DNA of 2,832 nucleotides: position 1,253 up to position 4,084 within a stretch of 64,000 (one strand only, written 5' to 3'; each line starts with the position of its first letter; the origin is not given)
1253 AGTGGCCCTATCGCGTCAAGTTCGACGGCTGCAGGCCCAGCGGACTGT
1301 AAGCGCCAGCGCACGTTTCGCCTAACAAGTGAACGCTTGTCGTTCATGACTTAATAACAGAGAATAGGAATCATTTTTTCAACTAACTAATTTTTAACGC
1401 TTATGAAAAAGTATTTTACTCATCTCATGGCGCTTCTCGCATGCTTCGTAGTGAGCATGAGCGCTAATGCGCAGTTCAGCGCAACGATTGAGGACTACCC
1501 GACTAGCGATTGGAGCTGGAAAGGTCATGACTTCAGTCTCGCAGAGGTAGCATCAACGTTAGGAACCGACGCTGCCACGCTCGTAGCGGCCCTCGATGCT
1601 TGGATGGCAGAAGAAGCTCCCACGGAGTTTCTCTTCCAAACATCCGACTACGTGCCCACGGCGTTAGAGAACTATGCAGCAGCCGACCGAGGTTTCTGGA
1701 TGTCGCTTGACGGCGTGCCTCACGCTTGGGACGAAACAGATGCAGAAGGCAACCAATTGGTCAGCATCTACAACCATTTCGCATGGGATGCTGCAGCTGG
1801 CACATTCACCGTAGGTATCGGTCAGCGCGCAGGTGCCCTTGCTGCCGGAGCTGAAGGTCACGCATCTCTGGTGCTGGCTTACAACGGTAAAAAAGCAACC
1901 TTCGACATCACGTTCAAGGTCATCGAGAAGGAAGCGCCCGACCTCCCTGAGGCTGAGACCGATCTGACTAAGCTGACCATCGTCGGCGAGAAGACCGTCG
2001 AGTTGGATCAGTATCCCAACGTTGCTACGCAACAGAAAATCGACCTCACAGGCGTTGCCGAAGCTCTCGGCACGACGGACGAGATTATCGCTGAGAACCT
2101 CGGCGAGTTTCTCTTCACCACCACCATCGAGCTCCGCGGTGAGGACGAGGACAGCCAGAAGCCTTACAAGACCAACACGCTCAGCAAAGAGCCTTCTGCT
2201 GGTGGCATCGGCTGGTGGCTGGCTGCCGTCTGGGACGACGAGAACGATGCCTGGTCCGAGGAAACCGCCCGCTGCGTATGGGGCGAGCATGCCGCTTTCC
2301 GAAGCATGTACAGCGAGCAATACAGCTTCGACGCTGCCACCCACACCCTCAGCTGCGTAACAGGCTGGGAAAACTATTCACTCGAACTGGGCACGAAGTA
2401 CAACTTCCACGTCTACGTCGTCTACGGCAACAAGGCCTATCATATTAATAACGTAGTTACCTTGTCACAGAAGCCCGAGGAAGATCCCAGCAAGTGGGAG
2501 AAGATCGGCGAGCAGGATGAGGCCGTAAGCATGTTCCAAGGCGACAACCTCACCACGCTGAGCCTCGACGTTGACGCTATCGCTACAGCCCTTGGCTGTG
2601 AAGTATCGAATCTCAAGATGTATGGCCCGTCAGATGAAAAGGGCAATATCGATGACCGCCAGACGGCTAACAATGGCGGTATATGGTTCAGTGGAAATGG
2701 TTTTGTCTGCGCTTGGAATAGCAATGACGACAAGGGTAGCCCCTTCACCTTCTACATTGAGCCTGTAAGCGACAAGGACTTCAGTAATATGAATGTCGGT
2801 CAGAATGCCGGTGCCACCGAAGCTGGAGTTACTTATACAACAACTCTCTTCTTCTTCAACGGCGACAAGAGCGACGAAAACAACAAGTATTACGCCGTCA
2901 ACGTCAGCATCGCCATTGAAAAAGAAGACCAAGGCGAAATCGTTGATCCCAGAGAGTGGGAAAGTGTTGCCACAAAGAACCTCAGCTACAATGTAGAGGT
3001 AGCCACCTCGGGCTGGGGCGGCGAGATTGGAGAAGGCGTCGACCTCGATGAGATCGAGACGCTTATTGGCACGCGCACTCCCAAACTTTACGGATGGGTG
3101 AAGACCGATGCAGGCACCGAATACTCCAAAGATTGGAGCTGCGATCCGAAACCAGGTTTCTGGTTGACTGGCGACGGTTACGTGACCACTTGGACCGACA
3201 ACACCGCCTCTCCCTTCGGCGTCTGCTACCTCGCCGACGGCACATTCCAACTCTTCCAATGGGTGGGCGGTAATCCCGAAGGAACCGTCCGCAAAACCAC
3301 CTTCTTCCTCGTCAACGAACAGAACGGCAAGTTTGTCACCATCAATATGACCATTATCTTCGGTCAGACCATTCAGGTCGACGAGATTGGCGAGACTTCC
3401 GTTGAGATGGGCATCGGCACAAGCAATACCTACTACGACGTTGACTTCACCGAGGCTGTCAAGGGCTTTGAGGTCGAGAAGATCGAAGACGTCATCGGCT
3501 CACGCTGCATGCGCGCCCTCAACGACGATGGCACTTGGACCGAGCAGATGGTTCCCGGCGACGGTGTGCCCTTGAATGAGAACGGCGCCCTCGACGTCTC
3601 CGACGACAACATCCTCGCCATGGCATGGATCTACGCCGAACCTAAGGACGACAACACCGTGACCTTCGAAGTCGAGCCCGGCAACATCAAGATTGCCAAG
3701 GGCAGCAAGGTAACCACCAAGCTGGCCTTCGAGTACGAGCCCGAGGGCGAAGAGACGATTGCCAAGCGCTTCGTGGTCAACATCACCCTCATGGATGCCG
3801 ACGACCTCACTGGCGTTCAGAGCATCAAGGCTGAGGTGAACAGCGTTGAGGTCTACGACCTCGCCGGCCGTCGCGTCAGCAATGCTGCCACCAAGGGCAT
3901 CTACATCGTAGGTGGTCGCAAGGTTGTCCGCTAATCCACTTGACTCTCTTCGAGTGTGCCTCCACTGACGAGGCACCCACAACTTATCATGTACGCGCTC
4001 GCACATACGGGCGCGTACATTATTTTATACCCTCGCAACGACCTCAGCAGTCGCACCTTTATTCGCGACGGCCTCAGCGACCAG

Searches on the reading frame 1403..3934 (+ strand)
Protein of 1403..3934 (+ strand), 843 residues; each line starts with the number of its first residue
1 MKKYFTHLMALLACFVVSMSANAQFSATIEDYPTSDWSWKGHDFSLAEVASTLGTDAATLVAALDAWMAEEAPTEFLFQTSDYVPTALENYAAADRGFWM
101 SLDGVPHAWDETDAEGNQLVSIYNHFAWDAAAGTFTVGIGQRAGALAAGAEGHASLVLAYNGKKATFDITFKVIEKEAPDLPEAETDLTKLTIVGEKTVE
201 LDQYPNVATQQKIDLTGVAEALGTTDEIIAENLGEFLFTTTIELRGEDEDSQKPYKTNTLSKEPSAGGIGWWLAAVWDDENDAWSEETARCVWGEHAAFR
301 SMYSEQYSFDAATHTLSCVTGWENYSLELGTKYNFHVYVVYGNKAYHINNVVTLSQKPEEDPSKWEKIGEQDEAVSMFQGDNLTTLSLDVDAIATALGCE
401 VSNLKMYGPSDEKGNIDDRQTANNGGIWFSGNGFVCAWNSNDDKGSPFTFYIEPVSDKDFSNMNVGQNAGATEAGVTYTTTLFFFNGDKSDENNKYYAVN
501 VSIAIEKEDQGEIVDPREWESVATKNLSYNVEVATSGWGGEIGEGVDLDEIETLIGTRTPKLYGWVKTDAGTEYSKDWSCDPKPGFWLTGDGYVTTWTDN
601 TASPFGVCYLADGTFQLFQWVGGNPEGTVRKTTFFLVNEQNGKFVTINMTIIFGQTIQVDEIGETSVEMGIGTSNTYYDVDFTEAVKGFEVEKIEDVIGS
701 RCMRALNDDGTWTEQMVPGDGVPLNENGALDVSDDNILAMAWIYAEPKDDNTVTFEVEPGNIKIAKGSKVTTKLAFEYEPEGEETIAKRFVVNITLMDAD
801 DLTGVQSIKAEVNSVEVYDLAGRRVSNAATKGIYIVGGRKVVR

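Call 69: search_protein_families(library=pfam, proteins=[window:1403-3934:+], max_evalue=0.00001)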
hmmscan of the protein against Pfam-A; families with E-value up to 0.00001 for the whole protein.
window:1403-3934:+ (843 aa): 1 family
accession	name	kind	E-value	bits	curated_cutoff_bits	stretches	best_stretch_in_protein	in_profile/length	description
PF16151.10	DUF4859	-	4.3e-31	107.8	22.6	2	37-166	2-120/120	Domain of unknown function (DUF4859)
